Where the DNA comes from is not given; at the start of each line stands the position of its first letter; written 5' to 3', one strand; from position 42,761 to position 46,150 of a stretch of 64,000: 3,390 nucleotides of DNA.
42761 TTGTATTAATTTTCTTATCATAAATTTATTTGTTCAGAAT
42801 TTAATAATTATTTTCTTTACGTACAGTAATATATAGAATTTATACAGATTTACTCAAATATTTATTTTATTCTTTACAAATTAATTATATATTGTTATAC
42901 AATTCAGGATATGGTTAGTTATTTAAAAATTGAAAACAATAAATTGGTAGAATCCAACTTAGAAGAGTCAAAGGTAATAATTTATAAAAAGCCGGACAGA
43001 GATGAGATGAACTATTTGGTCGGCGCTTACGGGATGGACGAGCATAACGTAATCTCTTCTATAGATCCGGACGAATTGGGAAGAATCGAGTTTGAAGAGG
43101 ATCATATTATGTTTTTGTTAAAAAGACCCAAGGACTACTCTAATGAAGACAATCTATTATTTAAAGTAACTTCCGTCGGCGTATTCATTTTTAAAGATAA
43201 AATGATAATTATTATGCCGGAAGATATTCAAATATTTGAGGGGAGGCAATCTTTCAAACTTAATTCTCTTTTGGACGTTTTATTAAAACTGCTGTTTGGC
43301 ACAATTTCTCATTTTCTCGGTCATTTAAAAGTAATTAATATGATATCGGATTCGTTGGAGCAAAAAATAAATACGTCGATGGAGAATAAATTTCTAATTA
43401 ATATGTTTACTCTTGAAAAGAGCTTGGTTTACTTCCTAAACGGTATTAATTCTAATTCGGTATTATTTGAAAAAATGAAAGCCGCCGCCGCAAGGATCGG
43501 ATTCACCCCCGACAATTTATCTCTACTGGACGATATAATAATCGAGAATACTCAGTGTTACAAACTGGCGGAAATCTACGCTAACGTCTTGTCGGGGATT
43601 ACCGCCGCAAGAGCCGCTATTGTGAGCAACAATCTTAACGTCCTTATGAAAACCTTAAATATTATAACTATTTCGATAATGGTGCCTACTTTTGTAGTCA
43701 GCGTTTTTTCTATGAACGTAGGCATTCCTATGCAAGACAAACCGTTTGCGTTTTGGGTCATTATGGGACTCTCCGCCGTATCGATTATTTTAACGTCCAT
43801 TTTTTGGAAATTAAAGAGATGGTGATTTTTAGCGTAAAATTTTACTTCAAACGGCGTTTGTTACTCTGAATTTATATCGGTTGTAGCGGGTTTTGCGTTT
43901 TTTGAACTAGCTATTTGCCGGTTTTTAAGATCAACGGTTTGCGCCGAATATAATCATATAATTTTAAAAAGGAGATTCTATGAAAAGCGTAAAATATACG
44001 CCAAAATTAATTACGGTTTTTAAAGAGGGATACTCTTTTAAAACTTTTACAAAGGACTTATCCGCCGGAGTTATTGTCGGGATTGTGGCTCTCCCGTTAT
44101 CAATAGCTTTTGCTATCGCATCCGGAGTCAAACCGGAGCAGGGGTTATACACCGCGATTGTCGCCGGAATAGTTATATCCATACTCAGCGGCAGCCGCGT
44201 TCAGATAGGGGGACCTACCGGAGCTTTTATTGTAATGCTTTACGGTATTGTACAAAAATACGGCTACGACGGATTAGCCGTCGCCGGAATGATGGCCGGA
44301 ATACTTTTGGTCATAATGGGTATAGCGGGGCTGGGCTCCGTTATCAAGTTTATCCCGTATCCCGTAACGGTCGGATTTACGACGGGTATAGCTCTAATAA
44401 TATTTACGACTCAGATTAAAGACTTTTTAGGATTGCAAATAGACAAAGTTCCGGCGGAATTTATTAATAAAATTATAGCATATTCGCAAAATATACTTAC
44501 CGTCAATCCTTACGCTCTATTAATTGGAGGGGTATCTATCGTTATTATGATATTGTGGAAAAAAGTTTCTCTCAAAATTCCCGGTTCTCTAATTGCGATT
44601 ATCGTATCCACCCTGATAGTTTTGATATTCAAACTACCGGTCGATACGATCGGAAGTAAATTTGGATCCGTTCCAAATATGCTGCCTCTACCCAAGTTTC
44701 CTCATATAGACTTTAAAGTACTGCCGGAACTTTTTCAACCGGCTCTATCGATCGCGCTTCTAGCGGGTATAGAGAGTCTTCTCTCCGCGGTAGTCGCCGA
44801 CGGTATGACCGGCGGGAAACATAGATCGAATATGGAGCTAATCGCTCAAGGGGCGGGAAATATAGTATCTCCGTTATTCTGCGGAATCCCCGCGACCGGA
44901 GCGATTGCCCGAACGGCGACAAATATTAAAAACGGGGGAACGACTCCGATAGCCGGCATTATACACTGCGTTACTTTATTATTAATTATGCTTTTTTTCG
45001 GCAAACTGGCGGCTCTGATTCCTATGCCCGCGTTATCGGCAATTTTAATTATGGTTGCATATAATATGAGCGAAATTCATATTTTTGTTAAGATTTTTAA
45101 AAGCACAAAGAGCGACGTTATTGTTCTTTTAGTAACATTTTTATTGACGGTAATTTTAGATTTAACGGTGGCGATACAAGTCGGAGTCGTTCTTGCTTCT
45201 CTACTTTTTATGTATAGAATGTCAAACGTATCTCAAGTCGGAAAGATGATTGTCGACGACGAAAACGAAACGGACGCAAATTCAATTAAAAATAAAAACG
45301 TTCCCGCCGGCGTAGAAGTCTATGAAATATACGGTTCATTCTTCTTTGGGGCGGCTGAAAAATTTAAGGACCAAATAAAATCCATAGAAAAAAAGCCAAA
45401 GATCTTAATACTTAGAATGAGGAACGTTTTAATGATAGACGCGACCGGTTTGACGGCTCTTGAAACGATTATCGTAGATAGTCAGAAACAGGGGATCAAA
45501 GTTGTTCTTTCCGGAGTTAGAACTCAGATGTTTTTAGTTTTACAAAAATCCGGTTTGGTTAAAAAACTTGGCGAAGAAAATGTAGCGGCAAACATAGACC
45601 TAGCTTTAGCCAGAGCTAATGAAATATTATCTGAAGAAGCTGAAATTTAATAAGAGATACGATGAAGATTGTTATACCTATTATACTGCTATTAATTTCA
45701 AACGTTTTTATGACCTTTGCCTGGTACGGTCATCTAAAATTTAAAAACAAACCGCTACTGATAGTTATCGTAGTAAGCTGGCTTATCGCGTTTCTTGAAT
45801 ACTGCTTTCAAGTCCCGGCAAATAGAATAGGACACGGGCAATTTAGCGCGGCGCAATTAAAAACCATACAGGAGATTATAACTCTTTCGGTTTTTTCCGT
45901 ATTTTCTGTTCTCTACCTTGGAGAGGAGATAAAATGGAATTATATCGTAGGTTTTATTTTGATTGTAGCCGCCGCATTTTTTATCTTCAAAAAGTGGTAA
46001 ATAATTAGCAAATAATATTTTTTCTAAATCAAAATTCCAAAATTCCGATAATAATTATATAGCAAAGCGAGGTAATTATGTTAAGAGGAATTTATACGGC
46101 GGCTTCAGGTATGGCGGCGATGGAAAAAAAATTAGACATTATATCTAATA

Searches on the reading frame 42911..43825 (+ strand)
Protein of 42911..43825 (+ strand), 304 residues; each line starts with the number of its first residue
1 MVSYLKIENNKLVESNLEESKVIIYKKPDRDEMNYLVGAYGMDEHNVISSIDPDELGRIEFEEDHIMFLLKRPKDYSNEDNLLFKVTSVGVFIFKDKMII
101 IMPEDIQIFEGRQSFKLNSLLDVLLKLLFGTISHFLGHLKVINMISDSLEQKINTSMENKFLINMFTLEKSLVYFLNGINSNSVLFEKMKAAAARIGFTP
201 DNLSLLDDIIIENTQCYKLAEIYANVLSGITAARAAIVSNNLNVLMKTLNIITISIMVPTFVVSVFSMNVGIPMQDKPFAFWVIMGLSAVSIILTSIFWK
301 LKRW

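Call 22: search_protein_families(library=pfam, proteins=[window:42911-43825:+])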
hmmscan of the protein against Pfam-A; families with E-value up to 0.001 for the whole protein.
window:42911-43825:+ (304 aa): 1 family
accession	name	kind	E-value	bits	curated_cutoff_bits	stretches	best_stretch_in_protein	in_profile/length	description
PF01544.23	CorA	-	5e-31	108.5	27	1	25-297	9-288/292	CorA-like Mg2+ transporter protein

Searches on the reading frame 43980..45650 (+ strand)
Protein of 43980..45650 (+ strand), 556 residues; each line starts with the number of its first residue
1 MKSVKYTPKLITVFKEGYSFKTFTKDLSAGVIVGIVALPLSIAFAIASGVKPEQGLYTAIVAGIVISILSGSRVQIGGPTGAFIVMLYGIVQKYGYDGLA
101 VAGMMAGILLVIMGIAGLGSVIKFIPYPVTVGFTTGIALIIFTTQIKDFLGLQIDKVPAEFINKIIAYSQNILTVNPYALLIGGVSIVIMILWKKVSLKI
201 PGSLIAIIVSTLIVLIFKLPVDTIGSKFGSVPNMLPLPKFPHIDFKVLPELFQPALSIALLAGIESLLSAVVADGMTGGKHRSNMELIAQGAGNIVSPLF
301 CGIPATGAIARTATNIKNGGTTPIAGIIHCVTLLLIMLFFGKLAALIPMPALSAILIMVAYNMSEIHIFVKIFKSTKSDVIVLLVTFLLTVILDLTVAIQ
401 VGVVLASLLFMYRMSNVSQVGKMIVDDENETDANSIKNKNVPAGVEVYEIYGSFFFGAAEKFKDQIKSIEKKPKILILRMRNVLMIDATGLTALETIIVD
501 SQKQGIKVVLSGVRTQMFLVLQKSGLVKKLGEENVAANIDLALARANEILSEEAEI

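Call 22: search_protein_families(library=pfam, proteins=[window:43980-45650:+])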
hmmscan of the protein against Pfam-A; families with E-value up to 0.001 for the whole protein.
window:43980-45650:+ (556 aa): 2 families
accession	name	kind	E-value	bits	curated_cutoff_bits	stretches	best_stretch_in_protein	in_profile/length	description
PF00916.26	Sulfate_transp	-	3.4e-88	296.4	23.2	1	23-386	1-380/380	Sulfate permease family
PF01740.26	STAS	-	2.1e-15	56.8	22.6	1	441-539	6-103/106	STAS domain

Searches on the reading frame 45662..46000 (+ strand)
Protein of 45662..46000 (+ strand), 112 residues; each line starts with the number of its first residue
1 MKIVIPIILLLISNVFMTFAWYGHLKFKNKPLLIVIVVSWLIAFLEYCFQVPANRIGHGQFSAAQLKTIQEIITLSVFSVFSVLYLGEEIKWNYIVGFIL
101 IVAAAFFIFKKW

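Call 22: search_protein_families(library=pfam, proteins=[window:45662-46000:+])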
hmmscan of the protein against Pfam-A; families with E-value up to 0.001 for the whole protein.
window:45662-46000:+ (112 aa): 1 family
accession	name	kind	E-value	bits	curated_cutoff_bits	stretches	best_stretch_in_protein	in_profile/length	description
PF04342.18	DMT_6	-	3.3e-48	162.7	25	1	6-109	1-104/104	Putative member of DMT superfamily (DUF486)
